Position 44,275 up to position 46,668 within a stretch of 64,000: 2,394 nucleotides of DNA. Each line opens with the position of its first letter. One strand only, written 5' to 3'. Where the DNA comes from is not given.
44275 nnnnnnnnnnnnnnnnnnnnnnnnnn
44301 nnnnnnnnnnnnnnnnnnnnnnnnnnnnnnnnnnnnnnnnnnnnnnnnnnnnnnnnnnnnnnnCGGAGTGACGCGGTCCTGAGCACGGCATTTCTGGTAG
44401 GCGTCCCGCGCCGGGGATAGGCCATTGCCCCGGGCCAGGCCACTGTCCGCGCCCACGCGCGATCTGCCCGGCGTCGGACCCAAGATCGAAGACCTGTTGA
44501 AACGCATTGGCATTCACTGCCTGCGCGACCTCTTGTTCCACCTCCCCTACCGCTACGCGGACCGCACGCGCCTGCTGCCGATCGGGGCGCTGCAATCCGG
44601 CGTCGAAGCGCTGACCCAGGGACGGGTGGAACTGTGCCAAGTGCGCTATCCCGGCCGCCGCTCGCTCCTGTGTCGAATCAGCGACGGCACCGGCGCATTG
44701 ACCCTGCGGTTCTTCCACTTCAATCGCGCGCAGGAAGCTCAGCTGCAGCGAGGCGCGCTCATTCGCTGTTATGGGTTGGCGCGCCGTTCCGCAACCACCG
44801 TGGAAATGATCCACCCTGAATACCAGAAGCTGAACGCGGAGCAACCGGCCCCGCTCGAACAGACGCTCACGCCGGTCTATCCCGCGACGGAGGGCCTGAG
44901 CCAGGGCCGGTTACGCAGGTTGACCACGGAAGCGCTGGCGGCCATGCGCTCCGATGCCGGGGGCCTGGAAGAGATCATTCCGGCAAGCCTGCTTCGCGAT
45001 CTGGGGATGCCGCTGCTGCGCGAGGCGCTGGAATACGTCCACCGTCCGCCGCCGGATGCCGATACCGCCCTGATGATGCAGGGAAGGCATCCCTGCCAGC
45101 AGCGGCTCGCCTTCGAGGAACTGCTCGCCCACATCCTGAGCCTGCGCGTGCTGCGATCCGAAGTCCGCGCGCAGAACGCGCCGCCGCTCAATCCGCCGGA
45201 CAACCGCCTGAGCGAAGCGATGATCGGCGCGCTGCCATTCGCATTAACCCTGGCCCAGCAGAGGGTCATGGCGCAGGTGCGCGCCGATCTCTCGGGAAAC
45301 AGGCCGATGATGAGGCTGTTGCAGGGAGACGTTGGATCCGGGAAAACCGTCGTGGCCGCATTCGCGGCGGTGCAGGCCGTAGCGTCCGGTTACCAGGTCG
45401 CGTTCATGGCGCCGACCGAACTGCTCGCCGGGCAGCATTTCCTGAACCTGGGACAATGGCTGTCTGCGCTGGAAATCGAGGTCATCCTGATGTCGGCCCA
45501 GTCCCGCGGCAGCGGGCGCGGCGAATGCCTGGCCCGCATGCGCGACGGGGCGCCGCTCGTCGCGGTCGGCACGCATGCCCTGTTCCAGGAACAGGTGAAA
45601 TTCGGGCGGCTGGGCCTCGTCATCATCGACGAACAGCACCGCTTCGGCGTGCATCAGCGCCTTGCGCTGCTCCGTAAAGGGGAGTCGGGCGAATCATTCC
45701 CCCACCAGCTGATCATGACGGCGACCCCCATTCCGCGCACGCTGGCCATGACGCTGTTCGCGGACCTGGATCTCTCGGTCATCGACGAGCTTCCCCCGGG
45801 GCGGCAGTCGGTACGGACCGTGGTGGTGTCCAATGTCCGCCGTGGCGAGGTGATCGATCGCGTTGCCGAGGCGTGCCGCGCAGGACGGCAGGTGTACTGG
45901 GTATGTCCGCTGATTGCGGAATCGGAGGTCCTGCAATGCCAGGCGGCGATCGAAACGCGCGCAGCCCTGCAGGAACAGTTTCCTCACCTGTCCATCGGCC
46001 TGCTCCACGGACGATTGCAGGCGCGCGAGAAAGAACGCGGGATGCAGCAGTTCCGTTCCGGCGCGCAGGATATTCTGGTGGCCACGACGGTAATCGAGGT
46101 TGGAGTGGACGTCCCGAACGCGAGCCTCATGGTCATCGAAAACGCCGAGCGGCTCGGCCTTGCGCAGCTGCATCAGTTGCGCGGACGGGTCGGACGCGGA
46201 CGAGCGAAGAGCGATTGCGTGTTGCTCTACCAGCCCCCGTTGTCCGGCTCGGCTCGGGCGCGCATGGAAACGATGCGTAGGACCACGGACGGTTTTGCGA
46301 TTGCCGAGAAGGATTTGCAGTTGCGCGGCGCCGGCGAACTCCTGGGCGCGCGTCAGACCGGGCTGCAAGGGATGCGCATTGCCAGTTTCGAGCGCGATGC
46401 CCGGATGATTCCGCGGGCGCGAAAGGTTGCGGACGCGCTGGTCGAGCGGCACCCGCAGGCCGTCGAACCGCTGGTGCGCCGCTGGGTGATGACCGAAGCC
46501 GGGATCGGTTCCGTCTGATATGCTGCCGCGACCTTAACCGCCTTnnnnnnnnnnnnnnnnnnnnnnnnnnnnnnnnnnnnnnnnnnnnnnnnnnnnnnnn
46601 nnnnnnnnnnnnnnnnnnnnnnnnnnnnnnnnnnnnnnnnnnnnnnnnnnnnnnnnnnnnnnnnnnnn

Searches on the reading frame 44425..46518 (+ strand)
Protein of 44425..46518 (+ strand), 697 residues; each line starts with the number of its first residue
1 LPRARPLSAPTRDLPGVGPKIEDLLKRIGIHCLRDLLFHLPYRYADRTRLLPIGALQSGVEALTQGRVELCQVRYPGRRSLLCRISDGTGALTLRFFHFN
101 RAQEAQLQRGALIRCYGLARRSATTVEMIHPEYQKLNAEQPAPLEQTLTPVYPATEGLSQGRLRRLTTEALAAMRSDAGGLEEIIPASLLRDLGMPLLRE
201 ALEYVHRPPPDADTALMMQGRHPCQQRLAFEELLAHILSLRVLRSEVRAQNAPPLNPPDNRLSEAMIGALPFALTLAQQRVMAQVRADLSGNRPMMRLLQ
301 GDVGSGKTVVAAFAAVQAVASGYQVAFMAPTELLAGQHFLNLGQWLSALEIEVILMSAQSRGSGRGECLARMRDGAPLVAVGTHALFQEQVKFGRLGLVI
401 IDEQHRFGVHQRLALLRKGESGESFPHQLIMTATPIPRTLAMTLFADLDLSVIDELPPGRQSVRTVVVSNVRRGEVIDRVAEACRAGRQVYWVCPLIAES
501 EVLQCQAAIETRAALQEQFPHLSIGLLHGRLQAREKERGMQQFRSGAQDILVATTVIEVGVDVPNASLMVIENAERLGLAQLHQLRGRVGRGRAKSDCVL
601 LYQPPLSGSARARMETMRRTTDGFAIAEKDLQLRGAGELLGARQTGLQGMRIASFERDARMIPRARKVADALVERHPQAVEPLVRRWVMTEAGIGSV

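Call 47: find_encoding_contigs(protein=window:44425-46518:+, flank=3000, max_places=10)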
Protein window:44425-46518:+ (697 aa): 2 contigs read that carry it; 2 places shown.
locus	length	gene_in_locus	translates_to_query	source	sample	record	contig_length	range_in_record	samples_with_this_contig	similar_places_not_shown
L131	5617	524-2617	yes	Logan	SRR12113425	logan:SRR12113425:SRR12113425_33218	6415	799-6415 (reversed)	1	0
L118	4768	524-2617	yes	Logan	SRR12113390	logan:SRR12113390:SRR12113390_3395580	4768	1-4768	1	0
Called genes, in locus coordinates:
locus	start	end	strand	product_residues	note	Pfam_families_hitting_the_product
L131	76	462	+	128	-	PF01042:Ribonuc_L-PSP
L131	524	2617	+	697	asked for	PF17191:RecG_wedge, PF01336:tRNA_anti-codon (weak), PF00270:DEAD, PF04851:ResIII, PF13604:AAA_30 (faint), PF00271:Helicase_C, PF22590:Cas3-like_C_2 (weak), PF19833:RecG_dom3_C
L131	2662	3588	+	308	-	PF01040:UbiA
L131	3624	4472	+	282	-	PF00246:Peptidase_M14, PF24827:AstE_AspA_cat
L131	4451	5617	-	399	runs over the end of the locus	PF03734:YkuD, PF24125:Cds6_C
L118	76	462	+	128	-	PF01042:Ribonuc_L-PSP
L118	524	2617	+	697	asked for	PF17191:RecG_wedge, PF01336:tRNA_anti-codon (weak), PF00270:DEAD, PF04851:ResIII, PF13604:AAA_30 (faint), PF00271:Helicase_C, PF22590:Cas3-like_C_2 (weak), PF19833:RecG_dom3_C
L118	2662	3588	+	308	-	PF01040:UbiA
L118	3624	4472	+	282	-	PF00246:Peptidase_M14, PF24827:AstE_AspA_cat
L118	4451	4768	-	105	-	?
